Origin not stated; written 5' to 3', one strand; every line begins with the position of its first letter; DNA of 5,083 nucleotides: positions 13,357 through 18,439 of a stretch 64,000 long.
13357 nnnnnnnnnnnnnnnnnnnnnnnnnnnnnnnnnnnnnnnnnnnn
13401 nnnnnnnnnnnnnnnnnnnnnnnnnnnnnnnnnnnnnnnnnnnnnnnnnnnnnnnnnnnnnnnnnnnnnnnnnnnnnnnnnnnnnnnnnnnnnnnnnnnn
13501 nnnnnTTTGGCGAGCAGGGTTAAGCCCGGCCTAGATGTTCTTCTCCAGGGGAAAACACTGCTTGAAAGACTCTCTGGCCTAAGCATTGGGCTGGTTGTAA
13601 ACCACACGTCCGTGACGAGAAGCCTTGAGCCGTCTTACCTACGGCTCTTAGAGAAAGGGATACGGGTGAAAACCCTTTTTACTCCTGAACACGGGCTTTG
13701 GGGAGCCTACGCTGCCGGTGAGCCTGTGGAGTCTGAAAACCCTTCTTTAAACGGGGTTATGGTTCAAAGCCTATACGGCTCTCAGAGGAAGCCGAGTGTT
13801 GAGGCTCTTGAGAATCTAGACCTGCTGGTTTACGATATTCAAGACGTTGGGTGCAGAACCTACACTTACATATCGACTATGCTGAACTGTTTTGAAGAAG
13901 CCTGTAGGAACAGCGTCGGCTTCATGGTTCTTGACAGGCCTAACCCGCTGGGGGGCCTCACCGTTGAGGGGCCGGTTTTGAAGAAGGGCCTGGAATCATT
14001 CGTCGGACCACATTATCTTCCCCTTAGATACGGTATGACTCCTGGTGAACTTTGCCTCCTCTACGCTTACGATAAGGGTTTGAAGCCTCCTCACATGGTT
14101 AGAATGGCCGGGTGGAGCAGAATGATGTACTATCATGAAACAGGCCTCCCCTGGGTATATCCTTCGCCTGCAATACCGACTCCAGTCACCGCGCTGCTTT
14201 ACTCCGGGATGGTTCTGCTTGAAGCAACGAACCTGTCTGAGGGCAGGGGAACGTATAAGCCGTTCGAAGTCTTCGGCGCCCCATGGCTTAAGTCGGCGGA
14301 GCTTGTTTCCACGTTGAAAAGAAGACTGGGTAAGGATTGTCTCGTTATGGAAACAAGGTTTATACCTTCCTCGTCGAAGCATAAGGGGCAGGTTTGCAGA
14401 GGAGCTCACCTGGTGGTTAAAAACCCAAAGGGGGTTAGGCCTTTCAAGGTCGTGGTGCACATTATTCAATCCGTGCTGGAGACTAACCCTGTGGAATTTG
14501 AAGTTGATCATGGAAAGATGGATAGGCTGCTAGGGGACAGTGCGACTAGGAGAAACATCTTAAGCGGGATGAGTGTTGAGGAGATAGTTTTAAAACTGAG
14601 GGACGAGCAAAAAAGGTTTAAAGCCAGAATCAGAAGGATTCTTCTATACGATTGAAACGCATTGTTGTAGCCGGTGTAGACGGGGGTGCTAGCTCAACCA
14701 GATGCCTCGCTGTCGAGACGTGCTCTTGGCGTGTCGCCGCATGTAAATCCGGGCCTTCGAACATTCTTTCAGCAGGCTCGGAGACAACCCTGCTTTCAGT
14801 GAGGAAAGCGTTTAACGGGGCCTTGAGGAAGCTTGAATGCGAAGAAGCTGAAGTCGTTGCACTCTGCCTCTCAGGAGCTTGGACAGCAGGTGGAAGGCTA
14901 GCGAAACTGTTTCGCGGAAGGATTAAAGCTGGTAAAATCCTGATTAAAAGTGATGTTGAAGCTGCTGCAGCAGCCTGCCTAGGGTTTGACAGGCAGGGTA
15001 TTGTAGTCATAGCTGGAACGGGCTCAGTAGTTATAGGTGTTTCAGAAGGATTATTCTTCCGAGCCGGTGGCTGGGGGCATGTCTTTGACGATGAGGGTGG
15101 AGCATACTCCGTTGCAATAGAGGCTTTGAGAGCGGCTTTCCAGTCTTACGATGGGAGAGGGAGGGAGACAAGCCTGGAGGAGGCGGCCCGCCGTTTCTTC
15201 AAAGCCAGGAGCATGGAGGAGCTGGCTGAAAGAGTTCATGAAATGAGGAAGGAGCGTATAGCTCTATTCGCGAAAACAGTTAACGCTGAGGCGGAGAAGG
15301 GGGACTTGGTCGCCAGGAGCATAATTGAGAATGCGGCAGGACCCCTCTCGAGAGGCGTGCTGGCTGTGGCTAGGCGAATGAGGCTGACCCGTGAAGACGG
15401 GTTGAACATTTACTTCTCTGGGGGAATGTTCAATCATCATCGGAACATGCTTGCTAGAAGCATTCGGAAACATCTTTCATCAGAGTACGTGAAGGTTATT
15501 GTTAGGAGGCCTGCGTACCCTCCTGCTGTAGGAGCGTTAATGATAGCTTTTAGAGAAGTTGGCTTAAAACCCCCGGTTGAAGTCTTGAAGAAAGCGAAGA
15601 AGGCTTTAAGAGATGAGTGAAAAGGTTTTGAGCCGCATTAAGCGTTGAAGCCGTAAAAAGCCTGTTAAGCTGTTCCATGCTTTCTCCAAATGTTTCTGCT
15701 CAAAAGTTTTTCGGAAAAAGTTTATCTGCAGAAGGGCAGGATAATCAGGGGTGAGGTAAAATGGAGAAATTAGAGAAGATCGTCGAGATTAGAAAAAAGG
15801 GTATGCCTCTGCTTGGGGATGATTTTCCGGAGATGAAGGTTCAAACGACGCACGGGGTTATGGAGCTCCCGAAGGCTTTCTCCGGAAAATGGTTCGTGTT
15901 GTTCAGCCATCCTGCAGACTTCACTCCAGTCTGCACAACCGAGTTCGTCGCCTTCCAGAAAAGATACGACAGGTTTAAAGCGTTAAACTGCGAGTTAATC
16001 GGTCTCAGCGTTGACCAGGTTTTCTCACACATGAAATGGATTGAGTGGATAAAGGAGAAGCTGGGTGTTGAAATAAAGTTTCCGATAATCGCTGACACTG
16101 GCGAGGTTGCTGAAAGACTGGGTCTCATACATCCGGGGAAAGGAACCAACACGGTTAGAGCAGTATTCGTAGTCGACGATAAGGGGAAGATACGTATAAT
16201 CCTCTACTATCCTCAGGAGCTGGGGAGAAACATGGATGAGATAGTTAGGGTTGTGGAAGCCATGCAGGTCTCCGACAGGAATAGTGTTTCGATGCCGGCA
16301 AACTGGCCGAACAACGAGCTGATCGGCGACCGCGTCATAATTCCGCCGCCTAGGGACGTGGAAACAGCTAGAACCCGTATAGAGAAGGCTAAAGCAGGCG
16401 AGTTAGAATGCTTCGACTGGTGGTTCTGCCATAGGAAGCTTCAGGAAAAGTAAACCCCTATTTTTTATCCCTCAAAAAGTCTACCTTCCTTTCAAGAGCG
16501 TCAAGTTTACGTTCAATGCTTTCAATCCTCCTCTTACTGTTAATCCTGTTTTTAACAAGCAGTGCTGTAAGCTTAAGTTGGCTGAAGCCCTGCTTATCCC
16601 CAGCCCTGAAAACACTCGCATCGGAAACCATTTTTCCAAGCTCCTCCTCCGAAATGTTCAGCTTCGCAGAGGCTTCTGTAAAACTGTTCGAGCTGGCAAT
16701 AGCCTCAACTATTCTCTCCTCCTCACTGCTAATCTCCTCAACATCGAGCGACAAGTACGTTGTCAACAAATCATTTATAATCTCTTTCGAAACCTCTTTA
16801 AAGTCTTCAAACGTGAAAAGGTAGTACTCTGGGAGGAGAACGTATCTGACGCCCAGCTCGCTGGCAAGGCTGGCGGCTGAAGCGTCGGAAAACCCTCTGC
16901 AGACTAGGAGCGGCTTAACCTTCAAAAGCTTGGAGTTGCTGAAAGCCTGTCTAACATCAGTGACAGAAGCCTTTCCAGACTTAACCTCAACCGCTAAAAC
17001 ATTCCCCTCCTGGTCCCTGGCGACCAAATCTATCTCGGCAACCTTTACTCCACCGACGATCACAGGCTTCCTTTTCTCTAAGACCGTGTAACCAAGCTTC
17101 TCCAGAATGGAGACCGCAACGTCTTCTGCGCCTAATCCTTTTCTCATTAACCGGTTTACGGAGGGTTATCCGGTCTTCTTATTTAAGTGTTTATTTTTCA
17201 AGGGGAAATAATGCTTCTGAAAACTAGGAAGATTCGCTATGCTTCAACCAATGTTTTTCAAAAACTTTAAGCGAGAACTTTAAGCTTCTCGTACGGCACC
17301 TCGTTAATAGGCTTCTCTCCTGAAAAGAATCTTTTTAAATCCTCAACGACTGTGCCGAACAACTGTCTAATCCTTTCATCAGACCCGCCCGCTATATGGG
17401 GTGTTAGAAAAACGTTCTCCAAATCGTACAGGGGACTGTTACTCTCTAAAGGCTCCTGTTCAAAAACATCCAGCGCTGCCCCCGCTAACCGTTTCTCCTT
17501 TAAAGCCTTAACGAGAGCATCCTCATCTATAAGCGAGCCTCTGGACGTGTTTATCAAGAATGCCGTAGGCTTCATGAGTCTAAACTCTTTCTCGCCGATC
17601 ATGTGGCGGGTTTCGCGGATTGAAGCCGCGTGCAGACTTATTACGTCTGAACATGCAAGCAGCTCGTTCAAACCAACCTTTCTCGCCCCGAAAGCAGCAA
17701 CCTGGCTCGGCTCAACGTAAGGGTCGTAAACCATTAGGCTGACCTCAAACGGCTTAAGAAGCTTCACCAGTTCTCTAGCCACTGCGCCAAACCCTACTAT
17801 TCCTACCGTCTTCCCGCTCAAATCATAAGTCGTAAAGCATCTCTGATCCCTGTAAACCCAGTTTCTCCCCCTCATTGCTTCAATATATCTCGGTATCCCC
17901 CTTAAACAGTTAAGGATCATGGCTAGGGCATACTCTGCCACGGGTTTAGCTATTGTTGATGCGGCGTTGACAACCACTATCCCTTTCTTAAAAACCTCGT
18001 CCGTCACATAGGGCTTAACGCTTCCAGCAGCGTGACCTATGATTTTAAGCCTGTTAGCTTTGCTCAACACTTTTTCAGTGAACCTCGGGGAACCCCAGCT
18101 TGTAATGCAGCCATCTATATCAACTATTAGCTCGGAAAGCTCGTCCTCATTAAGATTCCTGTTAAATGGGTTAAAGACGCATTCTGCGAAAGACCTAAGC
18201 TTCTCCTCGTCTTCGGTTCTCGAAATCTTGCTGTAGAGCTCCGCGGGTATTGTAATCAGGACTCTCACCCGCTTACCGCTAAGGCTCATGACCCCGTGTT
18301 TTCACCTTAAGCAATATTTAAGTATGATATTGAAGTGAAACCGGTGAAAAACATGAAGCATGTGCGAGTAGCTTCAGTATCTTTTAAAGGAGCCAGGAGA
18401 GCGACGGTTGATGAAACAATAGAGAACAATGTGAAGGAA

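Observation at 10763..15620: An archaeal operon resembling bacterial MurNAc/GlcNAc (peptidoglycan amino-sugar) salvage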

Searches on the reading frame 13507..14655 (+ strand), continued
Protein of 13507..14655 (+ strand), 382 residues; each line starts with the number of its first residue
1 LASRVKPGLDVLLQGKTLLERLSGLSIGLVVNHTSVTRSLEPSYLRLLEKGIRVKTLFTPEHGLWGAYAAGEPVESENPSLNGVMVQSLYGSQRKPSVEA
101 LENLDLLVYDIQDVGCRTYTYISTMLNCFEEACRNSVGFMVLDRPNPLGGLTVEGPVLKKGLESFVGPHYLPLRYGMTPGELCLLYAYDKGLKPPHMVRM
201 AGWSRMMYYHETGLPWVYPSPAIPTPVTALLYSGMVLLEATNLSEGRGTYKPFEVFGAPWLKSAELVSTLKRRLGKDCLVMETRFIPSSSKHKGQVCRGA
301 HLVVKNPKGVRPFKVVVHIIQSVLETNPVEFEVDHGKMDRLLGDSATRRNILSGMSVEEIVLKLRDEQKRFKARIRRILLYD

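Call 74: find_encoding_contigs(protein=P0011, flank=10000, max_places=1)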
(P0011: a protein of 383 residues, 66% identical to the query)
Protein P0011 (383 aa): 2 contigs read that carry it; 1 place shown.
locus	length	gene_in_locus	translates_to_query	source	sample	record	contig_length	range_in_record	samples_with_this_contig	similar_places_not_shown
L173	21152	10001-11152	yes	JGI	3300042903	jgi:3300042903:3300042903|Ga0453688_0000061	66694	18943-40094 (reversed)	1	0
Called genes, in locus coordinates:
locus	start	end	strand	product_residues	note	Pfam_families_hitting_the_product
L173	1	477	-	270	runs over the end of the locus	PF03807:F420_oxidored, PF02153:PDH_N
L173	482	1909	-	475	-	PF01817:CM_2, PF00155:Aminotran_1_2, PF01053:Cys_Met_Meta_PP, PF01212:Beta_elim_lyase (weak), PF01041:DegT_DnrJ_EryC1 (weak)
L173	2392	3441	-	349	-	PF00535:Glycos_transf_2, PF13641:Glyco_tranf_2_3, PF04138:GtrA_DPMS_TM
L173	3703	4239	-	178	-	PF07385:Lyx_isomer (faint)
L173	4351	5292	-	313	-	PF01145:Band_7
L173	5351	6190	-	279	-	PF01261:AP_endonuc_2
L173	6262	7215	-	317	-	PF00890:FAD_binding_2, PF01134:GIDA (faint), PF01266:DAO (weak), PF01946:Thi4 (faint), PF07992:Pyr_redox_2, PF12831:FAD_oxidored (weak), PF13450:NAD_binding_8 (faint), PF13738:Pyr_redox_3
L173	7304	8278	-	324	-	PF13580:SIS_2, PF22198:GKRP_SIS_2, PF22645:GKRP_SIS_N, PF01380:SIS (weak)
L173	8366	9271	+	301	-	PF13527:Acetyltransf_9 (faint), PF00583:Acetyltransf_1, PF13673:Acetyltransf_10 (weak), PF13508:Acetyltransf_7, PF00583:Acetyltransf_1 (weak), PF13508:Acetyltransf_7 (weak)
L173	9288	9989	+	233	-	PF02585:PIG-L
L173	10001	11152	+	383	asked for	PF07075:NamZ_N, PF20732:NamZ_C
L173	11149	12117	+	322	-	PF01869:BcrAD_BadFG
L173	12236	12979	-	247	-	PF06745:ATPase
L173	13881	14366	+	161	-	PF00149:Metallophos (faint), PF12850:Metallophos_2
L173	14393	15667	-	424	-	PF00330:Aconitase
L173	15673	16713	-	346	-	PF00180:Iso_dh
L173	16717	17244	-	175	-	PF01842:ACT, PF22629:ACT_AHAS_ss, PF13710:ACT_5, PF10369:ALS_ss_C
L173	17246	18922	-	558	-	PF02776:TPP_enzyme_N, PF00205:TPP_enzyme_M, PF02775:TPP_enzyme_C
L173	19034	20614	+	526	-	PF00682:HMGL-like, PF22617:HCS_D2, PF08502:LeuA_dimer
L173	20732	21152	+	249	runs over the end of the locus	PF01261:AP_endonuc_2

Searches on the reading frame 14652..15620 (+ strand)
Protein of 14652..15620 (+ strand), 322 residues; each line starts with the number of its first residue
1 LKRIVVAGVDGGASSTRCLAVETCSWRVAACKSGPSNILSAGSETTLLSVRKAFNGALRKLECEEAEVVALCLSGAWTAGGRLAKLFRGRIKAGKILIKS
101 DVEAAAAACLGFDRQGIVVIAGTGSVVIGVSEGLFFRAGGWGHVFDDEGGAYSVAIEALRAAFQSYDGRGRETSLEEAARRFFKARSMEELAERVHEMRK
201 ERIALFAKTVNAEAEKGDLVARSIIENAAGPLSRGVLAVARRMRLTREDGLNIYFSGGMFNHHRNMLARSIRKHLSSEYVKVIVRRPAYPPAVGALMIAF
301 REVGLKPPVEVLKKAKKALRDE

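Call 3: search_protein_families(library=pfam, proteins=[window:14652-15620:+], max_evalue=0.01)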
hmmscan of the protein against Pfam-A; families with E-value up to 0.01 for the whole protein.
window:14652-15620:+ (322 aa): 1 family
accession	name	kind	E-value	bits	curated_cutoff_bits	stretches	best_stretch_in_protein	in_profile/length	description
PF01869.26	BcrAD_BadFG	-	1.3e-36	126.9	31.5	1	8-299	2-271/271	BadF/BadG/BcrA/BcrD ATPase family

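Call 4: search_protein_families(library=ncbifam, proteins=[window:14652-15620:+], max_evalue=0.01)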
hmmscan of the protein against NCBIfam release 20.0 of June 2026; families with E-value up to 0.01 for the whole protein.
window:14652-15620:+ (322 aa): 1 family
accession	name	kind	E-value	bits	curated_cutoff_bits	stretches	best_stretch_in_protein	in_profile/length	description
NF046058.1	NagK_SO3507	equivalog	3.2e-25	89.2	370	1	5-278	10-278/295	N-acetylglucosamine kinase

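Call 22: search_solved_structures(query=window:14652-15620:+, max_evalue=0.001, show_alignments=2)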
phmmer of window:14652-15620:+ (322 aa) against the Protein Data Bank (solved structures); distinct sequences matched with E-value up to 0.001: 5.
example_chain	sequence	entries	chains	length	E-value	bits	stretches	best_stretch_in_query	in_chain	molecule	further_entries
8zo3_A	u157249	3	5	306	6.5e-39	137.3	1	6-302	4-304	N-acetylmuramic acid/N-acetylglucosamine kinase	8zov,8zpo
2e2n_A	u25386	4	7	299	9.6e-26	94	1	4-305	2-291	HEXOKINASE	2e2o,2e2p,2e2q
2ch5_A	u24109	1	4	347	2.5e-13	53.2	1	5-241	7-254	NAGK PROTEIN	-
2ch6_A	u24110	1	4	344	2.7e-13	53.2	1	5-241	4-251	N-ACETYL-D-GLUCOSAMINE KINASE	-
1zc6_A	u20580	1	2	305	4.7e-05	26.1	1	6-189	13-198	probable N-acetylglucosamine kinase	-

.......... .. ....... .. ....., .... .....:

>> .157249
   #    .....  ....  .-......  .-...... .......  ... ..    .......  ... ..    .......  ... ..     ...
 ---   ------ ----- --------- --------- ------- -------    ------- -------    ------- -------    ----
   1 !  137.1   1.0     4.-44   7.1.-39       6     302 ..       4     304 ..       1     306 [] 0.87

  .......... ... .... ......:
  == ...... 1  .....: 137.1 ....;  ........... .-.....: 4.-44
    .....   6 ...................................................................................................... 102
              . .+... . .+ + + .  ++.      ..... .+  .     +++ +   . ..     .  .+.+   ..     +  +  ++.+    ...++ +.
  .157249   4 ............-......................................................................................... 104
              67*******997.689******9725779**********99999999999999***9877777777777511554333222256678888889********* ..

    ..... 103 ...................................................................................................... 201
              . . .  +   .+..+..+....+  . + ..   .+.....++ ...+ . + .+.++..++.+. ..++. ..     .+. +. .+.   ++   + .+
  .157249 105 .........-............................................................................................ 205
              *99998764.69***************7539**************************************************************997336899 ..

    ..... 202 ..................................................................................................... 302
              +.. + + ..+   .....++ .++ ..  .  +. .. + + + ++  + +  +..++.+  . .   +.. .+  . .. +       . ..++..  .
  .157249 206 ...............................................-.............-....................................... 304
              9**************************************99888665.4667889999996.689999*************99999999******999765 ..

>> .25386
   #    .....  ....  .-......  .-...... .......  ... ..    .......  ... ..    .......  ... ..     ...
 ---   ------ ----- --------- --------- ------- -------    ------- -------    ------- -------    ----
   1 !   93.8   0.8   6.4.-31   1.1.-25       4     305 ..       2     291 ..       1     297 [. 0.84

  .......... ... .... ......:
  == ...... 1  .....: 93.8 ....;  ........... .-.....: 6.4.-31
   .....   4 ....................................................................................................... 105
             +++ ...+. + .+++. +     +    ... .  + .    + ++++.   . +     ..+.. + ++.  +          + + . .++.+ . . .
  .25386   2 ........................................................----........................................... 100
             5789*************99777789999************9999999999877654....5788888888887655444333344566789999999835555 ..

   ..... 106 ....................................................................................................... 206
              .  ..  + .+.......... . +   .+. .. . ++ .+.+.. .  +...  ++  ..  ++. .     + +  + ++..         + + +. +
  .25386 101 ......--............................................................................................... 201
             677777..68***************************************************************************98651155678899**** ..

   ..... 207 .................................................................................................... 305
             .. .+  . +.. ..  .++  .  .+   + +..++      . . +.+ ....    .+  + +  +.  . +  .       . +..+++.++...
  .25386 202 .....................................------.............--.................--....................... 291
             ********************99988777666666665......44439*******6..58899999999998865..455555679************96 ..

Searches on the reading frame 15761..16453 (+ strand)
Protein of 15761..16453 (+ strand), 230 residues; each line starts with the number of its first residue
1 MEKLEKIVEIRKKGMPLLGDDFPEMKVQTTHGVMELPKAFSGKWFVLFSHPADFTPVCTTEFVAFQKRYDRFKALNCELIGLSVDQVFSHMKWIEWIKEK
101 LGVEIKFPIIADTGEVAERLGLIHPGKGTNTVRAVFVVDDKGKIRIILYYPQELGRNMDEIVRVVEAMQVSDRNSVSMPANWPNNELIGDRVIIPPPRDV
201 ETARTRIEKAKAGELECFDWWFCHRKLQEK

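Call 3: search_protein_families(library=pfam, proteins=[window:15761-16453:+], max_evalue=0.01)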
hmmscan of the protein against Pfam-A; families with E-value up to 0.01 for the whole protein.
window:15761-16453:+ (230 aa): 3 families
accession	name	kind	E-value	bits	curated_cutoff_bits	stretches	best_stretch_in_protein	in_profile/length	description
PF00578.27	AhpC-TSA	-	1.1e-31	109.8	26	1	19-145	2-122/124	AhpC/TSA family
PF08534.16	Redoxin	-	2.1e-14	54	26.6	1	19-145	3-129/148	Redoxin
PF10417.14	1-cysPrx_C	-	6.2e-07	29.7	21.1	1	167-208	1-39/41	C-terminal domain of 1-Cys peroxiredoxin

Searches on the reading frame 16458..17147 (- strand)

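Call 3: search_protein_families(library=pfam, proteins=[window:16458-17147:-], max_evalue=0.01)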
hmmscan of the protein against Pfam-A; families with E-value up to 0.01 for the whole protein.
window:16458-17147:- (229 aa): 3 families
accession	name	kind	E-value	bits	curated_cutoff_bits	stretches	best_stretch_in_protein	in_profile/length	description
PF02021.23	UPF0102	-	7.4e-07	29.9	23.6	1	7-76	1-61/80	Uncharacterised protein family UPF0102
PF01939.22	NucS_C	-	0.00062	20.2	24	1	35-69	30-64/124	Endonuclease NucS C-terminal domain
PF03008.20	DUF234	-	0.0077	17.1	22.5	0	36-65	67-97/100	Archaea bacterial proteins of unknown function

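Call 70: search_protein_families(library=ncbifam, proteins=[window:16458-17147:-], max_evalue=1e-8)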
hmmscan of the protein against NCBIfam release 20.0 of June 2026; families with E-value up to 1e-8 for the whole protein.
window:16458-17147:- (229 aa): 0 families

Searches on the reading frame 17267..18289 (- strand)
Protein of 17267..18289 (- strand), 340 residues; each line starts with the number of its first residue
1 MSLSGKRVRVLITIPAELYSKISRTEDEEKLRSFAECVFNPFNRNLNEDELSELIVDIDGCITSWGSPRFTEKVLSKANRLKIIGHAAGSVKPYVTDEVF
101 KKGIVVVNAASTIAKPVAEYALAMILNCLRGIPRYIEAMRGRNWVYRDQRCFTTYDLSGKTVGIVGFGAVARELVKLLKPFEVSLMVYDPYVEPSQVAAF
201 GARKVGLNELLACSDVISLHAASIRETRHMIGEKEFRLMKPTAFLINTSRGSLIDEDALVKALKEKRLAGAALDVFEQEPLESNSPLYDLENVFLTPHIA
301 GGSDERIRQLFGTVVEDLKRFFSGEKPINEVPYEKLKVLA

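Call 21: search_protein_families(library=pfam, proteins=[window:17267-18289:-], max_evalue=0.0001)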
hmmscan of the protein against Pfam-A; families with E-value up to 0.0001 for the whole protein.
window:17267-18289:- (340 aa): 2 families
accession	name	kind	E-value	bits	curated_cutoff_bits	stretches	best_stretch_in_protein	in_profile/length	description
PF02826.25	2-Hacid_dh_C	-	7.4e-62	208.3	25.1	1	122-300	1-178/178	D-isomer specific 2-hydroxyacid dehydrogenase, NAD binding domain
PF00389.36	2-Hacid_dh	-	3.4e-13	49.9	24.6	1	26-331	10-133/134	D-isomer specific 2-hydroxyacid dehydrogenase, catalytic domain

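Call 45: search_protein_families(library=ncbifam, proteins=[window:17267-18289:-], max_evalue=0.00001)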
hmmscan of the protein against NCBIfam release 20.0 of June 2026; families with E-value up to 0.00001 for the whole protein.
window:17267-18289:- (340 aa): 21 families
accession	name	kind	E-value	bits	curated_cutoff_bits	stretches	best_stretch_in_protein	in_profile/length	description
TIGR01327.1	PGDH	equivalog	3.2e-65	220.9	454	1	43-326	26-305/525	phosphoglycerate dehydrogenase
NF009714.1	PRK13243.1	equivalog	2.1e-60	204.8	455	1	46-338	34-329/332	glyoxylate reductase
NF008759.0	PRK11790.1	equivalog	3.5e-50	170.9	404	1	43-325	40-320/410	phosphoglycerate dehydrogenase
NF005069.0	PRK06487.1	equivalog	1.7e-48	165.4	448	1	70-329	59-317/320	2-hydroxyacid dehydrogenase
NF006263.0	PRK08410.1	equivalog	3.2e-45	154.9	389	1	49-325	34-310/311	D-2-hydroxyacid dehydrogenase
NF005387.0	PRK06932.1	equivalog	3.2e-40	138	492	1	53-323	40-311/314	2-hydroxyacid dehydrogenase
NF041369.1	Dhydh_Halo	equivalog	4.5e-40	137.8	400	1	93-331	68-304/305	D-2-hydroxyacid dehydrogenase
NF011938.0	PRK15409.1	equivalog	1e-37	129.9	492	1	49-325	37-312/324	glyoxylate/hydroxypyruvate reductase GhrB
NF005750.0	PRK07574.1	equivalog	1.1e-36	126.7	329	1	51-329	84-363/386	NAD-dependent formate dehydrogenase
NF000492.1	vanH_gen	exception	3.7e-33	114.9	540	1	103-279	89-255/312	D-lactate dehydrogenase VanH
NF000004.1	vanH-D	exception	2.2e-28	99.3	550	1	112-279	103-261/323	D-lactate dehydrogenase VanH-D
NF001309.0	PRK00257.1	equivalog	3.3e-28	98.7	434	1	155-322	112-278/379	4-phosphoerythronate dehydrogenase PdxB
NF006374.0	PRK08605.1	subfamily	8.9e-27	94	356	1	55-311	43-311/332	D-lactate dehydrogenase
NF000371.1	vanH_Agroup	exception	6.8e-26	91.2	700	1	101-279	92-260/322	VanH-A/VanH-Pt family D-lactate dehydrogenase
NF009127.0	PRK12480.1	equivalog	5.5e-25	88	579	1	69-311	56-309/330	D-lactate dehydrogenase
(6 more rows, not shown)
